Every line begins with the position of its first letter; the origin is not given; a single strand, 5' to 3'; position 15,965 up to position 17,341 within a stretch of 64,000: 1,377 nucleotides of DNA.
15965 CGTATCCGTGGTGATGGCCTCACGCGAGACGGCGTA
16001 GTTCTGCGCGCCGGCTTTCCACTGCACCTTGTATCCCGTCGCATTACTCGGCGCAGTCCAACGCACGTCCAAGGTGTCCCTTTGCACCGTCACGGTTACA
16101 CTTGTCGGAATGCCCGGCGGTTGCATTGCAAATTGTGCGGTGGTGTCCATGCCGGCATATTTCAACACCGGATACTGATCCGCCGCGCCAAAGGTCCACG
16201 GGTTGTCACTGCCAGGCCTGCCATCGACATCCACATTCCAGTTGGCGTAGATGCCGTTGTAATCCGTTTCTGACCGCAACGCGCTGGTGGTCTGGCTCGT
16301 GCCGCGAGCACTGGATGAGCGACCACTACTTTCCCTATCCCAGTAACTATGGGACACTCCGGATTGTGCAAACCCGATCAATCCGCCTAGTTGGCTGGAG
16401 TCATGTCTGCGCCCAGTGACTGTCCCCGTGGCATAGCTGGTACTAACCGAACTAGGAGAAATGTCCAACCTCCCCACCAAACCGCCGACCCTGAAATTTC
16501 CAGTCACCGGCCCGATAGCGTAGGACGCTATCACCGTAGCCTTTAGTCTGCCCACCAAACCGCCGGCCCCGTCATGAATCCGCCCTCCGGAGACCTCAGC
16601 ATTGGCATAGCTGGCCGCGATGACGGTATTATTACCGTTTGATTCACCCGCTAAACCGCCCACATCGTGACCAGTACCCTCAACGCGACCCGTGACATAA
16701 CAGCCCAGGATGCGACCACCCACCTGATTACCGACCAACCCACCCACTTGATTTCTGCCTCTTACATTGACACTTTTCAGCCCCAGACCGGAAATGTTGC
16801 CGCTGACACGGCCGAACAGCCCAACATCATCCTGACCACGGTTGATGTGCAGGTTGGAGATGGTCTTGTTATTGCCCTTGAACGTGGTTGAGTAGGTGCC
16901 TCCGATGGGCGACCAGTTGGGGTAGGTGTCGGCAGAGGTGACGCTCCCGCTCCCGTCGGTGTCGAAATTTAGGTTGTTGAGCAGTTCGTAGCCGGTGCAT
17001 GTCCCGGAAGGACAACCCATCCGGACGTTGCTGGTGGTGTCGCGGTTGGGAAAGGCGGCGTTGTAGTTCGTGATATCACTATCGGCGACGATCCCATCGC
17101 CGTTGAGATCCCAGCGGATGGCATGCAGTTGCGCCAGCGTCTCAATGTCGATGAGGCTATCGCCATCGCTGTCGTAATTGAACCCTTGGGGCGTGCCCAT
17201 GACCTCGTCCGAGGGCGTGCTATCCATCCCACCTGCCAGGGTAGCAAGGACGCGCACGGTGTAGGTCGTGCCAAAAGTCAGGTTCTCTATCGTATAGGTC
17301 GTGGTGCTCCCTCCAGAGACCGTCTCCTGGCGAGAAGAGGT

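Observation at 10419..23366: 12.4-kb gene for a modular giant surface protein: signal peptide, 6x[Ca-loop + GLUG domain + 3 FN3], 3 Calx-beta, dockerin-like repeats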

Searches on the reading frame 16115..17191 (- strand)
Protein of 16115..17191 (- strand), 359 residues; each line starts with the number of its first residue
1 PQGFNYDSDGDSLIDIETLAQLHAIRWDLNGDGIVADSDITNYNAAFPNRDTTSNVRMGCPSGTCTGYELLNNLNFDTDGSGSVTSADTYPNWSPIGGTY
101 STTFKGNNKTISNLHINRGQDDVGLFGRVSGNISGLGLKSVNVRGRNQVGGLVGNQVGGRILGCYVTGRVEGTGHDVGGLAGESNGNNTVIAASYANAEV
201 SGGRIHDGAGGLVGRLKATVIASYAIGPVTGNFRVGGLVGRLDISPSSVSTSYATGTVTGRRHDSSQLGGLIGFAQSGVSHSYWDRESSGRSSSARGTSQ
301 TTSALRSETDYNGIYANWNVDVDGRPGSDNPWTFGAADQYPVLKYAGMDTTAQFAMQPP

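Call 24: find_related_loci(query=A1, collection=genome_contigs, flank=10000)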
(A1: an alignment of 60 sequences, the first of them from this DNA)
Query A1 (359 aa) in genome_contigs; peptide patterns used: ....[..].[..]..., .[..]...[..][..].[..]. (x = any residue, [..] = any of these).
584 stretches matched a pattern (row limit reached: there are more); 501 encode a relative of the query (tblastn E <= 1e-3); the best 80 are kept; 76 distinct loci.
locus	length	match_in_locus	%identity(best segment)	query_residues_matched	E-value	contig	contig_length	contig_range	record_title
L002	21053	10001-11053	48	5-359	8e-81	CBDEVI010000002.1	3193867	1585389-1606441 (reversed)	MAG: Chloroflexota bacterium isolate f820a594-4fe9-4b7b-8cc4-7fafcfd9b253 genome assembly, contig: contig_2, whole genom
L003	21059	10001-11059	46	5-358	1e-78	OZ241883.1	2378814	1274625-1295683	MAG: Candidatus Oxydemutator sp. isolate ab8917f1-825d-4d05-ac93-14152a76d45d genome assembly, chromosome: 1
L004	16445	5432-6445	48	5-344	4e-77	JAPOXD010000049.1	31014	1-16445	MAG: Chloroflexota bacterium isolate COS3_bin_17 NODE_507_length_31014_cov_43.3654, whole genome shotgun sequence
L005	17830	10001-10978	49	5-344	3e-75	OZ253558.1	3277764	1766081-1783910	MAG: Chloroflexota bacterium isolate faa4938b-925b-4a81-b3a1-ab9e0e292ea9 genome assembly, chromosome: 1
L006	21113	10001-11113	46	5-353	1e-74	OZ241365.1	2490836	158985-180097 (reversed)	MAG: Dehalococcoidia bacterium isolate b540d7ce-c250-42bc-8ee4-bb56ff326f07 genome assembly, chromosome: 1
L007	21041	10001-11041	47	5-344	2e-74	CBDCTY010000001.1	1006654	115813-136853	MAG: Dehalococcoidia bacterium isolate 8d763e54-a689-437c-9121-06e6f54ce659 genome assembly, contig: contig_1, whole gen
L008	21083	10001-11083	44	5-357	1e-73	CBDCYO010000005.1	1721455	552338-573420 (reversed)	MAG: Dehalococcoidia bacterium isolate 63611516-fa43-4063-b574-94f25a32ee57 genome assembly, contig: chromosome_2, whole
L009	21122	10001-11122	43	4-345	6e-74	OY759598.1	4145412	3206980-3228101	MAG: Dehalococcoidia bacterium isolate 9e3974e8-1b76-4a2a-ace1-a6b9f67a3735 genome assembly, chromosome: 1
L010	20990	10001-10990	46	5-353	2e-73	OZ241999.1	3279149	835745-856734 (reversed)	MAG: Dehalococcoidia bacterium isolate a94145c4-23f5-4c8d-977e-23e11a5cf2dd genome assembly, chromosome: 1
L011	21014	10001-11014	44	5-353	1e-73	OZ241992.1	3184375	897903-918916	MAG: Dehalococcoidia bacterium isolate ad06a298-89b6-49a3-928e-ce4bba0dcfa3 genome assembly, chromosome: 1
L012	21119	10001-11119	46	3-353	3e-73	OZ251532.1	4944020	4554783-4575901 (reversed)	MAG: Candidatus Azotimanducaceae bacterium isolate 57f058be-dce8-4abd-a7af-688bdaf99d17 genome assembly, chromosome: 1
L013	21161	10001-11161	47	5-353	2e-73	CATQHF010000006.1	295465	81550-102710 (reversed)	MAG: uncultured Dehalococcoidia bacterium isolate d4f5feb4-fdfc-4e97-8847-3d8bbc0da2e6 genome assembly, contig: contig_6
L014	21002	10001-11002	41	5-353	4e-72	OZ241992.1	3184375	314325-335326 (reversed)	MAG: Dehalococcoidia bacterium isolate ad06a298-89b6-49a3-928e-ce4bba0dcfa3 genome assembly, chromosome: 1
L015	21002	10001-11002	42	5-353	8e-72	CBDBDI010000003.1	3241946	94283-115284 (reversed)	MAG: Dehalococcoidia bacterium isolate 8667ca63-c4f2-445c-998c-9896a5069bfa genome assembly, contig: contig_3, whole gen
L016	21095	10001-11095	45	5-357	3e-71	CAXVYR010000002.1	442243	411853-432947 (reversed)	MAG: Terriglobia bacterium isolate 00cd7bbc-bff0-487f-9545-a217d18c1db4 genome assembly, contig: contig_2, whole genome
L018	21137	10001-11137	44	13-345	5e-70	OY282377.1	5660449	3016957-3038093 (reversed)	MAG: uncultured Latescibacteria bacterium genome assembly, chromosome: 1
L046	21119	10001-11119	42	1-357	5e-65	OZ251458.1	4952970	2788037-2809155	MAG: Candidatus Latescibacterota bacterium isolate 0d485872-e18d-4011-b7de-a34ce824adf8 genome assembly, chromosome: 1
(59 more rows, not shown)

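Call 29: predict_structure(alignment_id=A1)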
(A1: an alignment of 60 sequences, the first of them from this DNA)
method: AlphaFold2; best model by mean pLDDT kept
length: 359 residues; sequences in the alignment: 60
mean_pLDDT: 95.1   pTM: 0.93
mean pLDDT of the five models: 95.1, 94.8, 94.7, 94.7, 94.6
residues with pLDDT >= 90: 324; 70-90: 31; 50-70: 4; < 50: 0
segments of 3 or more residues with pLDDT < 50: none
pLDDT, mean of each block of 10 residues (from residue 1): 86 97 96 93 95 90 93 96 91 93 98 97 98 98 98 98 98 97 97 98 88 98 98 96 94 98 87 97 98 98 96 97 92 94 95 91
secondary structure, 60 per line:
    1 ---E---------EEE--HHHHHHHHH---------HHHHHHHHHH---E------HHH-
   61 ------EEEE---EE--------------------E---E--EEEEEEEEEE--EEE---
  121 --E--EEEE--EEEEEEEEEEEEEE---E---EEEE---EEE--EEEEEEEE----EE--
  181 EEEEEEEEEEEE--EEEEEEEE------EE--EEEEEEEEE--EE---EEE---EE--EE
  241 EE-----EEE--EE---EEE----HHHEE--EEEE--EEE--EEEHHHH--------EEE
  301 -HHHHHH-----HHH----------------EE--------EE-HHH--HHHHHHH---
elements in order: E14-16 H19-27 H37-46 E67-70 E103-112 E115-117 E126-129 E132-145 E153-156 E160-162 E165-172 E181-192 E195-202 E213-221 E229-231 E239-242 E248-250 E258-260 E272-275 E278-280 E283-285 H286-289 E298-300 H302-307 H350-356

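Call 31: fold_search(model_id=the predicted structure, library=pdb)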
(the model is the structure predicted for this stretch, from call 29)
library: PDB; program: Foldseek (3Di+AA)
matches with E <= 10: 118; with E <= 0.001: 3
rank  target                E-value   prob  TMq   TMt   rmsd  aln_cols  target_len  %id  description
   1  3n6z                  6.3e-08  1.00  0.63  0.66   4.6       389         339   21  Crystal structure of a putative immunoglobulin A1 protease (BACOVA_03286) from Bacteroides ovatus at 1.30 A resolution (released 2010-07-21)
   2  6xja_P                1.9e-04  1.00  0.45  0.14   4.3       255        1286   22  Streptococcus Pneumoniae IgA1 Protease with IgA1 substrate (released 2021-01-20)
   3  6xjb                  3.8e-04  1.00  0.46  0.14   5.8       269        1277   21  IgA1 Protease (released 2020-12-09)
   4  7uvl_P                1.7e-03  1.00  0.40  0.13   7.9       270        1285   18  IgA1 Protease with IgA1 substrate (released 2022-11-23)
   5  7jgj_A                1.9e-03  1.00  0.46  0.15   6.6       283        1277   20  IgA1 Protease in complex with neutralizing mAb (released 2020-12-09)
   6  7uvk                  4.5e-03  1.00  0.34  0.11   8.7       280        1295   15  G. haemolysans IgA1 protease (released 2022-11-23)
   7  1jta                  2.0e-01  0.21  0.23  0.23  10.8       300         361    9  Crystal Structure of Pectate Lyase A (C2 form) (released 2002-06-19)
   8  1jrg_B                2.5e-01  0.21  0.27  0.27  11.1       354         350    9  Crystal Structure of the R3 form of Pectate Lyase A, Erwinia chrysanthemi (released 2002-06-19)
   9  7chu_A                3.0e-01  0.07  0.17  0.14  13.3       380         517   10  Geobacillus virus E2 - ORF18 (released 2021-04-14)
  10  1ooc_A                4.1e-01  0.08  0.18  0.18  12.2       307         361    8  Mutations in the T1.5 loop of pectate lyase A (released 2004-03-16)
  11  2xt2_A                4.1e-01  0.07  0.13  0.19  11.9       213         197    7  Structure of the pentapeptide repeat protein AlbG, a resistance factor for the topoisomerase poison albicidin. (released 2010-10-13)
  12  5dns_A                4.5e-01  0.04  0.13  0.17  13.4       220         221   12  t1428 loop variant in P3221 (released 2016-09-28)
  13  5jmc_D                6.9e-01  0.08  0.11  0.31  10.4       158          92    8  Receptor binding domain of Botulinum neurotoxin A in complex with rat SV2C (released 2016-06-15)
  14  2w7z_B                6.9e-01  0.03  0.13  0.17  13.3       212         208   11  Structure of the pentapeptide repeat protein EfsQnr, a DNA gyrase inhibitor. Free amines modified by cyclic pentylatio (released 2009-05-05)
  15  2xt2_B                7.6e-01  0.04  0.15  0.21  11.0       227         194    6  Structure of the pentapeptide repeat protein AlbG, a resistance factor for the topoisomerase poison albicidin. (released 2010-10-13)
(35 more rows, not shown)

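Call 32: search_solved_structures(query=A1, max_evalue=1)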
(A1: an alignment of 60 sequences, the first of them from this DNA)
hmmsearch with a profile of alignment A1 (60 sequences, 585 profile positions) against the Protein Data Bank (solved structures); distinct sequences matched with E-value up to 1: 9.
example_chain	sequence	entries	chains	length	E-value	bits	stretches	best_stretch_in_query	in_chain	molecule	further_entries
6xja_P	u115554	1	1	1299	9e-18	67.7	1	186-324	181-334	Immunoglobulin A1 protease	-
6xjb_A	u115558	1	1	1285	9.4e-18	67.6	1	186-324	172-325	Immunoglobulin A1 protease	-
7jgj_A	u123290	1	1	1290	9.5e-18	67.6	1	186-324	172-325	Immunoglobulin A1 protease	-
3n6z_A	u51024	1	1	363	4.7e-17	65.3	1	154-341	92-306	putative immunoglobulin A1 protease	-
7uvl_P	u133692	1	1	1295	4.4e-15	58.8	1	186-365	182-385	LPXTG-motif cell wall anchor domain protein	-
7uvk_A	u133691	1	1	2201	1.6e-14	56.9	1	186-365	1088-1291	IgA1 Protease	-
6jd9_A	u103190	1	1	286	0.2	13.7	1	263-330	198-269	Alpha/beta hydrolase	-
3w9u_A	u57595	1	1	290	0.22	13.5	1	265-330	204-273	Putative lipase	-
4gw3_A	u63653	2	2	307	0.25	13.4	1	265-330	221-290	Putative lipase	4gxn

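Call 50: search_protein_families(library=pfam, proteins=[L046:8780-13216:+, L018:9668-12733:+], max_evalue=1)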
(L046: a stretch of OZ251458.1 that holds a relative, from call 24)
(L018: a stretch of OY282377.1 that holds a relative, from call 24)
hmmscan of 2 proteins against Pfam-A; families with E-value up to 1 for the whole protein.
L046:8780-13216:+ (1479 aa): 14 families
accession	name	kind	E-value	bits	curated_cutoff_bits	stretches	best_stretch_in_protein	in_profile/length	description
PF05345.18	He_PIG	-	2.2e-38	131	24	4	1054-1138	2-95/96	Putative Ig domain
PF00041.27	fn3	-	4.4e-21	75.3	25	3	784-859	2-73/84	Fibronectin type III domain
PF16656.11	Pur_ac_phosph_N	-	2.8e-05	25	30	2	794-855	11-81/93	Purple acid Phosphatase, N-terminal domain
PF06486.16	DUF1093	-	5.8e-05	24.1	26.3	0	1300-1323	29-52/81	Protein of unknown function (DUF1093)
PF00404.24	Dockerin_1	-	0.00038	21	22.9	1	1423-1470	3-51/57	Dockerin type I domain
PF16569.11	GramPos_pilinBB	-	0.0029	18.9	30.5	0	1272-1320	21-68/116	Gram-positive pilin backbone subunit 2, Cna-B-like domain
PF23376.1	Fn3_VIN3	-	0.0039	18.2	33.9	0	984-1037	33-86/99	VIN3-like, fibronectin type-III domain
PF09294.16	Interfer-bind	-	0.024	15.3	21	0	885-948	30-89/104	Interferon-alpha/beta receptor, fibronectin type III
PF07679.22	I-set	-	0.027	14.9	23.7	0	971-1015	15-60/90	Immunoglobulin I-set domain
PF16383.10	DUF4992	-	0.032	14.4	29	0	961-996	54-89/183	Domain of unknown function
PF07581.17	Glug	-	0.043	14.7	20.5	2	274-299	2-28/28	The GLUG motif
PF00036.39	EF-hand_1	-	0.28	11.2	25.4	1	1455-1471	9-25/29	EF hand domain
PF13499.12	EF-hand_7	-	0.37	11.6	30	0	1456-1471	50-65/67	EF-hand domain pair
PF13202.12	EF-hand_5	-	0.43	10.6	25.9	1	1456-1468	9-21/25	EF hand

L018:9668-12733:+ (1022 aa): 10 families
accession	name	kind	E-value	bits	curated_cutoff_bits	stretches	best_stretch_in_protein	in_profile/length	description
PF05345.18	He_PIG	-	2.3e-40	137.4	24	4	713-774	23-95/96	Putative Ig domain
PF07581.17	Glug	-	4.3e-09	36.6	20.5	2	323-354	1-28/28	The GLUG motif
PF00041.27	fn3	-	1.6e-08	35.1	25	1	494-579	3-83/84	Fibronectin type III domain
PF06486.16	DUF1093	-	9.8e-08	33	26.3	0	750-771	30-51/81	Protein of unknown function (DUF1093)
PF16383.10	DUF4992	-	0.0013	18.9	29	1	472-577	31-137/183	Domain of unknown function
PF13499.12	EF-hand_7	-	0.026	15.3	30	0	966-981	50-65/67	EF-hand domain pair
PF22352.2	K319L-like_PKD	-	0.068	13.6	27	0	656-682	58-84/84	K319L-like, PKD domain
PF00036.39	EF-hand_1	-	0.092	12.8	25.4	1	966-981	10-25/29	EF hand domain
PF00404.24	Dockerin_1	-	0.12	13.1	22.9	1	966-1013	3-51/57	Dockerin type I domain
PF13833.12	EF-hand_8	-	0.13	12.5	28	1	966-982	35-51/54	EF-hand domain pair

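Call 92: search_protein_families(library=pfam, proteins=[L046:5466-7982:+, L046:13961-15202:+, L046:16139-17374:+, L046:18094-20742:+, L046:3899-5149:+, L018:6307-8715:-, L018:12757-13848:+, L018:14540-15499:+, L018:15500-16564:+, L018:8570-9610:+], max_evalue=0.001)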
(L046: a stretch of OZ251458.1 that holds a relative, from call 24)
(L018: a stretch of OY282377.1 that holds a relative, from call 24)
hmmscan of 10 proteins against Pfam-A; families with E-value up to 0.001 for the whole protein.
L046:5466-7982:+ (838 aa): 11 families
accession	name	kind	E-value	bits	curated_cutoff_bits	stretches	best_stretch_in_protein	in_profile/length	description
PF05362.19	Lon_C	-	6e-88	294.2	21.1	1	622-824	2-204/205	Lon protease (S16) C-terminal proteolytic domain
PF02190.22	LON_substr_bdg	-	3.6e-35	122.2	28.7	1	56-254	1-200/200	ATP-dependent protease La (LON) substrate-binding domain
PF00004.35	AAA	-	6.7e-25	88.5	21.2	1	404-541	1-126/131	ATPase family associated with various cellular activities (AAA)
PF22667.2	Lon_lid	-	1.1e-20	73.5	27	1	566-617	2-54/57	Lon protease AAA+ ATPase lid domain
PF07728.20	AAA_5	-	8.1e-10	39.3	22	1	404-538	2-139/139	AAA domain (dynein-related subfamily)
PF13541.12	ChlI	-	5e-08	33.3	27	1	665-792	1-121/121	Subunit ChlI of Mg-chelatase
PF13401.12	AAA_22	-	2.7e-06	28.2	27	1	401-489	5-97/130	AAA domain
PF13191.12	AAA_16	-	4.4e-06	27.7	32.6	1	398-469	19-90/167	AAA ATPase domain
PF08298.17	AAA_PrkA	-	5.8e-06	26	25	1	373-428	58-112/358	PrkA AAA domain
PF05673.19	DUF815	-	0.00021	21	23.8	0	355-432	8-84/249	Protein of unknown function (DUF815)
PF24883.2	NPHP3_N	-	0.00091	19.9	24.8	0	392-428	12-49/164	Nephrocystin 3, N-terminal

L046:13961-15202:+ (413 aa): 2 families
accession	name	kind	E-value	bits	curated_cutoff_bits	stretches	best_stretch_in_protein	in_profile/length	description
PF05193.26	Peptidase_M16_C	-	2e-31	109.7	23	1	171-341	4-180/181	Peptidase M16 inactive domain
PF00675.25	Peptidase_M16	-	8.6e-19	68.3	22.3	1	16-147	1-135/149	Insulinase (Peptidase family M16)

L046:16139-17374:+ (411 aa): 2 families
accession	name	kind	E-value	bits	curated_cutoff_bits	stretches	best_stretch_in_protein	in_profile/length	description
PF05193.26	Peptidase_M16_C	-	2.9e-33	115.7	23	1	168-338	2-179/181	Peptidase M16 inactive domain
PF00675.25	Peptidase_M16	-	3.5e-29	102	22.3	1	18-161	4-148/149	Insulinase (Peptidase family M16)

L046:18094-20742:+ (882 aa): 2 families
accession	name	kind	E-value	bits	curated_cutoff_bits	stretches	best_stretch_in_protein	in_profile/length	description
PF02687.27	FtsX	-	1.8e-28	99.4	25.5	2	760-874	2-120/120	FtsX-like permease C-terminal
PF12704.14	MacB_PCD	-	9e-14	52.7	27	1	66-269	3-205/207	MacB-like periplasmic core domain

L046:3899-5149:+ (416 aa): 0 families

L018:6307-8715:- (802 aa): 2 families
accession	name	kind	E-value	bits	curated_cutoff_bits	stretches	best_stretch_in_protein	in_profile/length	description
PF13416.11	SBP_bac_8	-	1.7e-32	113.8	27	1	412-736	2-274/279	Bacterial extracellular solute-binding protein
PF01547.30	SBP_bac_1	-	7.3e-32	112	26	1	405-712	4-307/307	Bacterial extracellular solute-binding protein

L018:12757-13848:+ (363 aa): 4 families
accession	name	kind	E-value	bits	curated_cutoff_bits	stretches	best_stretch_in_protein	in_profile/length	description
PF01408.29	GFO_IDH_MocA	-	1.4e-19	71.3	24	1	15-129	7-120/120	Oxidoreductase family, NAD-binding Rossmann fold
PF22725.1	GFO_IDH_MocA_C3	-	2.9e-06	27.7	27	1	138-260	2-123/124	GFO/IDH/MocA C-terminal domain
PF02894.22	GFO_IDH_MocA_C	-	5.4e-05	23.5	22.9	1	160-343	34-214/218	Oxidoreductase family, C-terminal alpha/beta domain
PF03447.22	NAD_binding_3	-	0.00047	21.3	24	1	32-127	21-115/116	Homoserine dehydrogenase, NAD binding domain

L018:14540-15499:+ (319 aa): 1 family
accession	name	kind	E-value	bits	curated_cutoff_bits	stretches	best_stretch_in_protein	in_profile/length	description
PF09754.15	PAC2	-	2.6e-36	125.9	25.8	1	18-232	1-213/215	PAC2 family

L018:15500-16564:+ (354 aa): 2 families
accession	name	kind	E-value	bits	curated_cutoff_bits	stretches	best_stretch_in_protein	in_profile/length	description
PF01212.27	Beta_elim_lyase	-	1.7e-94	316.8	27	1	7-290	1-286/288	Beta-eliminating lyase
PF00155.27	Aminotran_1_2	-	2.1e-08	34.2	19.7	1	15-341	18-361/361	Aminotransferase class I and II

L018:8570-9610:+ (346 aa): 3 families
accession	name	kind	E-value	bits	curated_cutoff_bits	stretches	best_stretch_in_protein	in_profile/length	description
PF00107.32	ADH_zinc_N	-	9.8e-07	29.2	31.8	1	152-233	2-81/129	Zinc-binding dehydrogenase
PF08240.17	ADH_N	-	3.7e-05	24.3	23.5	1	26-113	1-104/104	Alcohol dehydrogenase GroES-like domain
PF13602.12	ADH_zinc_N_2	-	0.00011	23.6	27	1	241-335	48-126/134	Zinc-binding dehydrogenase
